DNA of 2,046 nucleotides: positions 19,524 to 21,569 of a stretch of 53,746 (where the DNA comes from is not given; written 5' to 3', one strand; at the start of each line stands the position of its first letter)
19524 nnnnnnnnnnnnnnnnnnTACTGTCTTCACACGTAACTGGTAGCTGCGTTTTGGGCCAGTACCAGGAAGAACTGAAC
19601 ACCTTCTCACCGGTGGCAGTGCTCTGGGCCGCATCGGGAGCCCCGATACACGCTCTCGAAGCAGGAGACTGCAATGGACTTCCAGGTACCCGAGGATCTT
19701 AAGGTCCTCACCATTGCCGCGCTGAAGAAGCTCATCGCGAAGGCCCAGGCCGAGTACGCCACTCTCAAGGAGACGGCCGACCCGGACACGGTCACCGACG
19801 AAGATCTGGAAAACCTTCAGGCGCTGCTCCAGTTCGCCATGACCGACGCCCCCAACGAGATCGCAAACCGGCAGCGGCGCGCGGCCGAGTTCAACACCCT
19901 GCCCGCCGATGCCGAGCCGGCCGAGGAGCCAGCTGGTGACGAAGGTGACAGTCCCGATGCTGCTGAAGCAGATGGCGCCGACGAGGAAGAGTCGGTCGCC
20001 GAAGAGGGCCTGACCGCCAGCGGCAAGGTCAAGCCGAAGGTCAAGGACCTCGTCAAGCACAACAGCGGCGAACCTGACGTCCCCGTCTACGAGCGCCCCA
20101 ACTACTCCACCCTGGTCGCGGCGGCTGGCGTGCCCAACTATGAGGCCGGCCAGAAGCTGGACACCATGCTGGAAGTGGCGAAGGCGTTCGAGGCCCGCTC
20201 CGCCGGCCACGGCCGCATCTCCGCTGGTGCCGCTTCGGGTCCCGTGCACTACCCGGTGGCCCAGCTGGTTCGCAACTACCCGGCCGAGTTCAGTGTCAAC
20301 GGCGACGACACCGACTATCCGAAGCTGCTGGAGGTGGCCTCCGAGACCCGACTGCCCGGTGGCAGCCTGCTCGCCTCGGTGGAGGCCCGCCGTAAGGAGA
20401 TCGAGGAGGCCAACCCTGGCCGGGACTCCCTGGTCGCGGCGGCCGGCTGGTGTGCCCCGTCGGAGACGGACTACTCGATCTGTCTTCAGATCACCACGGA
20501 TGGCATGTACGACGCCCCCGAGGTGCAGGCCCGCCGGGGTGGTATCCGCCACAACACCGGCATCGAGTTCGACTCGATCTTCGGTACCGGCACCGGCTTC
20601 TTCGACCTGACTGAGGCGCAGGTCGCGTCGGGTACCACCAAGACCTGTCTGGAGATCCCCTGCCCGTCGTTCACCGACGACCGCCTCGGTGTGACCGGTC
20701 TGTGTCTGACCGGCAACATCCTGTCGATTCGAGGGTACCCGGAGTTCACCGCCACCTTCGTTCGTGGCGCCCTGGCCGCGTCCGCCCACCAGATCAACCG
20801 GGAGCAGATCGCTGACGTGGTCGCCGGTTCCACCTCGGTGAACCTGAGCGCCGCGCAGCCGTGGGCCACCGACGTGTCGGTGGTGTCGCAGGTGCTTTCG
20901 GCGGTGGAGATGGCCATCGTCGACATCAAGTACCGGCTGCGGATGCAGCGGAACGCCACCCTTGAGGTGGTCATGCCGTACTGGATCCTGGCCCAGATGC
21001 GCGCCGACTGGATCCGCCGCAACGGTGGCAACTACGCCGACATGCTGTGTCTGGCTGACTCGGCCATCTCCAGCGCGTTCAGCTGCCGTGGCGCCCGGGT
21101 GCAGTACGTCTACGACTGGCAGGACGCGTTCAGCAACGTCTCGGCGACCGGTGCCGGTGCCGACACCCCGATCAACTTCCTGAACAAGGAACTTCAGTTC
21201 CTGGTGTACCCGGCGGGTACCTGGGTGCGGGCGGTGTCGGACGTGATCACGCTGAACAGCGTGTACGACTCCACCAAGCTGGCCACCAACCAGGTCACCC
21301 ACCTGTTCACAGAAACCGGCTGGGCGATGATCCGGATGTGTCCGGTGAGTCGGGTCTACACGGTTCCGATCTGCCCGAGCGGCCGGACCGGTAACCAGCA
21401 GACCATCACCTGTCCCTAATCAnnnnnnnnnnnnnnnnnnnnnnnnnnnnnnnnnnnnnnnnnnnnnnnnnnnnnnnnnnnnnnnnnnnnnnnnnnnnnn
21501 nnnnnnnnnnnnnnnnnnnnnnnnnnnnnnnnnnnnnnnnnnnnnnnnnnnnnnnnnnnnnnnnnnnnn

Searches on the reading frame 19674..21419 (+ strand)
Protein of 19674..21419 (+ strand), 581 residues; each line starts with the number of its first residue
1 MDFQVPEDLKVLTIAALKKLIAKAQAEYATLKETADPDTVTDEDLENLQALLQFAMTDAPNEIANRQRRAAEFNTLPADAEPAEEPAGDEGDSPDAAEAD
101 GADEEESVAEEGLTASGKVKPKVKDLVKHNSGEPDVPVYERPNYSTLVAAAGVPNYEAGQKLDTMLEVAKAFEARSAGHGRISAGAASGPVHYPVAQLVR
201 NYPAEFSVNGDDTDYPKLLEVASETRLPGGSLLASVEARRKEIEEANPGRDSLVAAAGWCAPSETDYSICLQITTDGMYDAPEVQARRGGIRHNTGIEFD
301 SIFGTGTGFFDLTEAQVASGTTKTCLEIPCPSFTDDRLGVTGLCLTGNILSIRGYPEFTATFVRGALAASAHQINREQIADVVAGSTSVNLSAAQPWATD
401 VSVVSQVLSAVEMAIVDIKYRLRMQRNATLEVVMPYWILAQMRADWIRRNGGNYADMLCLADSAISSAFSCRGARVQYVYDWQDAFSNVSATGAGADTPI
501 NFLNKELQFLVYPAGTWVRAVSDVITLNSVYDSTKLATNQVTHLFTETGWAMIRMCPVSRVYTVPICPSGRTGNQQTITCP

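Call 5: search_protein_families(library=pfam, proteins=[window:19674-21419:+], max_evalue=0.1)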
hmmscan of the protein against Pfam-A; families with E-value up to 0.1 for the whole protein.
window:19674-21419:+ (581 aa): 0 families

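Call 6: search_protein_families(library=phrogs, proteins=[window:19674-21419:+], max_evalue=0.01)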
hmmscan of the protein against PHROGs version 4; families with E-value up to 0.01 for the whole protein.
window:19674-21419:+ (581 aa): 1 family
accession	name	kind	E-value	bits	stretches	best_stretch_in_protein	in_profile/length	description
phrog_777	-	head and packaging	2.8e-131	440.6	1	3-580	4-577/580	major head protein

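Call 9: search_dna_similar(query=window:19674-21419:+, collection=phages, mode=protein, max_rows=25)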
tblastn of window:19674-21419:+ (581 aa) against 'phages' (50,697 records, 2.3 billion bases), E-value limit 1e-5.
Records with a match: 869; places in all: 869; records where one place covers at least 80% of the query: 8.
Best place of each record, by identity: <60% 869.
By first word of the organism name: Mycobacterium 496; Gordonia 191; Microbacterium 130; Arthrobacter 18; Streptomyces 17; Rhodococcus 3; Actinoplanes 2; Tsukamurella 2; Curtobacterium 2; Mycolicibacterium 2; and 6 more.
By host as written in the record: Mycobacterium smegmatis mc2 155 348; Gordonia terrae 3612 149; Mycobacterium smegmatis mc#155 83; Microbacterium foliorum NRRL B-24224 58; Microbacterium foliorum NRRL B-24224 SEA 29; Microbacterium paraoxydans NWU1 27; Gordonia terrae CAG3 15; - 12; and 53 more.
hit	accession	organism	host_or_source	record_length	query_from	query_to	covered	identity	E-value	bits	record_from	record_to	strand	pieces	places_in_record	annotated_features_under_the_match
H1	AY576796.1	Actinoplanes phage phiAsp2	-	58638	200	581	66%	46.1%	3e-89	307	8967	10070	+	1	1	pas14: Pas14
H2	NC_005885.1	Actinoplanes phage phiAsp2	Actinoplanes sp. SN223/29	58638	200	581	66%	46.1%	3e-89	307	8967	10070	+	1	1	major head protein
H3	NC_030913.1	Gordonia phage Wizard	Gordonia terrae 3612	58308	113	572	79%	36.2%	9e-66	239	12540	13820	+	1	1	19: major head protein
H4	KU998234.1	Gordonia phage Wizard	Gordonia terrae 3612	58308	113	572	79%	36.2%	9e-66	239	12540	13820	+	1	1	19: major capsid hexamer protein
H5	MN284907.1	Gordonia phage Fireball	Gordonia terrae 3612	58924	113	572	79%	36.2%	9e-66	239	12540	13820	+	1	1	20: major capsid hexamer protein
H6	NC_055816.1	Gordonia phage Fireball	Gordonia terrae 3612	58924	113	572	79%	36.2%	9e-66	239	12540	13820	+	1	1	20: major head protein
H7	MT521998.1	Gordonia phage Jambalaya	Gordonia terrae 3612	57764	113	572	79%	36.2%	1e-65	238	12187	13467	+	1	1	19: major capsid hexamer protein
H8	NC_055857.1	Gordonia phage Jambalaya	Gordonia terrae 3612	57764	113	572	79%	36.2%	1e-65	238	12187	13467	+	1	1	19: major head protein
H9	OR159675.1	Gordonia phage Savbucketdawg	Gordonia terrae 3612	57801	113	572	79%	36.2%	1e-65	238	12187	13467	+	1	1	19: major capsid hexamer protein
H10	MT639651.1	Gordonia phage Portcullis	Gordonia terrae 3612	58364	113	572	79%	36.2%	1e-65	238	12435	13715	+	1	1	19: major capsid hexamer protein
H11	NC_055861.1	Gordonia phage Portcullis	Gordonia terrae 3612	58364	113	572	79%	36.2%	1e-65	238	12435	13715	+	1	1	19: major head protein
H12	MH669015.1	Gordonia phage TillyBobJoe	Gordonia terrae 3612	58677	113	572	79%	36.2%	1e-65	238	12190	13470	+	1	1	19: major capsid hexamer protein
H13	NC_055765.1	Gordonia phage TillyBobJoe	Gordonia terrae 3612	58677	113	572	79%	36.2%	1e-65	238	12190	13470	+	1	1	19: major head protein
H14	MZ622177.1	Gordonia phage PinkCoffee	Gordonia terrae CAG3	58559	113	572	79%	36.0%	9e-66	239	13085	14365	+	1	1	21: major capsid protein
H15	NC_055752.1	Gordonia phage KimmyK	Gordonia terrae 3612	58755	113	572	79%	36.0%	9e-66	239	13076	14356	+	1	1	21: major head protein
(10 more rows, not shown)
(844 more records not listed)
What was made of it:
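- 19674..21419 (+): Major capsid protein, Rosebush/phiAsp2-like, 581 aa (context). phrog_777 E 3e-131 (call 6). tblastn to phiAsp2 and Gordonia Wizard capsid genes (call 9).
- The capsid protein is 581 aa. The first 110-200 residues lie outside the region that aligns with its relatives' capsid proteins (call 9).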

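Call 11: get_annotated_region(hit=H2, flank=9000)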
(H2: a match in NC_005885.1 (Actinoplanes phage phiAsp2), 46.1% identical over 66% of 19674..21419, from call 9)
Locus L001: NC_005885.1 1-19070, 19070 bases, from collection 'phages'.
description: Actinoplanes phage phiAsp2, complete genome.
organism: Actinoplanes phage phiAsp2 (NCBI taxid 279303)
taxonomy: Viruses; Duplodnaviria; Heunggongvirae; Uroviricota; Caudoviricetes
host: Actinoplanes sp. SN223/29; source: -; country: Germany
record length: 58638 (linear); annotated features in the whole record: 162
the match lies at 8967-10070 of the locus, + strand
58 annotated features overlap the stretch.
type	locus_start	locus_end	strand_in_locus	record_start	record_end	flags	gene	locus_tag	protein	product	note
regulatory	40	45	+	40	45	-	-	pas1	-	ribosome_binding_site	-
CDS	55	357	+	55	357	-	-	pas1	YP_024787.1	Pas1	hypothetical protein; putative DNA binding protein; similar to Mus musculus DNA-binding protein RFX1 SwissProt ...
CDS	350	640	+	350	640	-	-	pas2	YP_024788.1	Pas2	-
regulatory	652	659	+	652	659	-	-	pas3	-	ribosome_binding_site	-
CDS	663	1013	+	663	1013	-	-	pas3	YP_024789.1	Pas3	hypothetical protein; similar to Mycobacteriophage Rosebush Gp11 encoded by GenBank Accession Number AY129334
regulatory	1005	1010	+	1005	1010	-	-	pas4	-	ribosome_binding_site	-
CDS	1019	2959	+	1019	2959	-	-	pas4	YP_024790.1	portal protein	hypothetical protein; similar to Mycobacteriophage Rosebush Gp12 encoded by GenBank Accession Number AY129334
regulatory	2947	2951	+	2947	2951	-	-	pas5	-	ribosome_binding_site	-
CDS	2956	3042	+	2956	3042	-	-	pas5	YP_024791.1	Pas5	-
misc_feature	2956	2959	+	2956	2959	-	-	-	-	-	putative translational coupling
CDS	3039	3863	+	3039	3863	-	-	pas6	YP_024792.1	head morphogenesis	hypothetical protein; probably involved in head morphogenesis; similar to Bacteriophage SPP1 Gp7 encoded by GenBank ...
misc_feature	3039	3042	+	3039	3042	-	-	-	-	-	putative translational coupling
regulatory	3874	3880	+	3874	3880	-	-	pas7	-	ribosome_binding_site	-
CDS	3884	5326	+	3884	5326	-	-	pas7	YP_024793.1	Pas7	hypothetical protein; similar to Mycobacteriophage Rosebush Gp13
CDS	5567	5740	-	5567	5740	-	-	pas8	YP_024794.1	Pas8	-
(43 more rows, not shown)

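Call 12: get_annotated_region(hit=H4, flank=9000)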
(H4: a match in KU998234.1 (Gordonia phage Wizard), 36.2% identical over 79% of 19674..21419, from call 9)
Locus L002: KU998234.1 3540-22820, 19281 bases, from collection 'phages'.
description: Gordonia phage Wizard, complete genome.
organism: Gordonia phage Wizard (NCBI taxid 1838083)
taxonomy: Viruses; Duplodnaviria; Heunggongvirae; Uroviricota; Caudoviricetes; Wizardvirus; Wizardvirus wizard
host: Gordonia terrae 3612; source: soil; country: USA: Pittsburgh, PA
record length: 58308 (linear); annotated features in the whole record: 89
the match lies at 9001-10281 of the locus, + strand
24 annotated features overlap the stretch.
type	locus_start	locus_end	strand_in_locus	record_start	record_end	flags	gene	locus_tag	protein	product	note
CDS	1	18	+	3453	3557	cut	6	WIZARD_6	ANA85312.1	hypothetical protein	-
CDS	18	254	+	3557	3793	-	7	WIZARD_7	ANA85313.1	hypothetical protein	-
CDS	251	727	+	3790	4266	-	8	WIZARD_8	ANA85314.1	hypothetical protein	-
CDS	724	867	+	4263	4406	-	9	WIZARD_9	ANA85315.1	hypothetical protein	-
CDS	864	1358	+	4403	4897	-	10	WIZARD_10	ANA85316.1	hypothetical protein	-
CDS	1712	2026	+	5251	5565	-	11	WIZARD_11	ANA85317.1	hypothetical protein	-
CDS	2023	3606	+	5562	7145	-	12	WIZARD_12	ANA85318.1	portal protein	-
CDS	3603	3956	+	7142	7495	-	13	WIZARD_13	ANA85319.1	hypothetical protein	-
CDS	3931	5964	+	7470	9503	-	14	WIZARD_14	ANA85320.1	capsid morphogenesis protein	-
CDS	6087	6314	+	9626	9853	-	15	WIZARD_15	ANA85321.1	hypothetical protein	-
CDS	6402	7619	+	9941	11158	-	16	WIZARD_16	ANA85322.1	capsid maturation protease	-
CDS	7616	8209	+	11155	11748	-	17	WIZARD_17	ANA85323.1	RNA ligase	-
CDS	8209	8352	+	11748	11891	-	18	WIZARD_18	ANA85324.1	hypothetical protein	-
CDS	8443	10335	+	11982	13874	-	19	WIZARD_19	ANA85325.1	major capsid hexamer protein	-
CDS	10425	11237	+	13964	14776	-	20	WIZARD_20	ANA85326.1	hypothetical protein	-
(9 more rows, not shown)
